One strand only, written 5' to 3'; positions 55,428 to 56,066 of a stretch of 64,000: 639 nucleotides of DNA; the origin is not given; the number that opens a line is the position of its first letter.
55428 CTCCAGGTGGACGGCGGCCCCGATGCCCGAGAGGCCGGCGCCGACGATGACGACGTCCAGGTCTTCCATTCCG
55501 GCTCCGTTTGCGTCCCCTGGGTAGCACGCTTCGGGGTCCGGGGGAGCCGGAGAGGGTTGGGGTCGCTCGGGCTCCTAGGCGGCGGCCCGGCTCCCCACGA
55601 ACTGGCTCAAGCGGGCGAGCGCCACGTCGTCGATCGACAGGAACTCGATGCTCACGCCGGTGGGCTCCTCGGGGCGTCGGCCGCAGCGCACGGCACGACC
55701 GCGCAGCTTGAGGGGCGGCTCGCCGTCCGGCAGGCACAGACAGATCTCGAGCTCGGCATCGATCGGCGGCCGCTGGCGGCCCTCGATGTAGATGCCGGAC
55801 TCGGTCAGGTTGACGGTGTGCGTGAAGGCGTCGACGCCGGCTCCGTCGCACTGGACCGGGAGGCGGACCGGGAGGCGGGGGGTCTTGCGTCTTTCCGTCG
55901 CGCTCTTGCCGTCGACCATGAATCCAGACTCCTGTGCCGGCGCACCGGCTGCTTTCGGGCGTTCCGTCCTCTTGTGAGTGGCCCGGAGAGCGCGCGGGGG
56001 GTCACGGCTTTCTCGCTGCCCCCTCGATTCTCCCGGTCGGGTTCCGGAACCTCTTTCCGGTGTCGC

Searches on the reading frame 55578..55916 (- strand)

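Call 22: search_protein_families(library=pfam, proteins=[window:55578-55916:-], max_evalue=0.001)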
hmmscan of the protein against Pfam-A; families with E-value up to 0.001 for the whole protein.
window:55578-55916:- (113 aa): 1 family
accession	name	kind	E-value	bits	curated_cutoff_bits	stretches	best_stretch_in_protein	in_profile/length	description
PF07238.19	PilZ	-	2.3e-12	47.6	22.5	1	8-107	1-100/102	PilZ domain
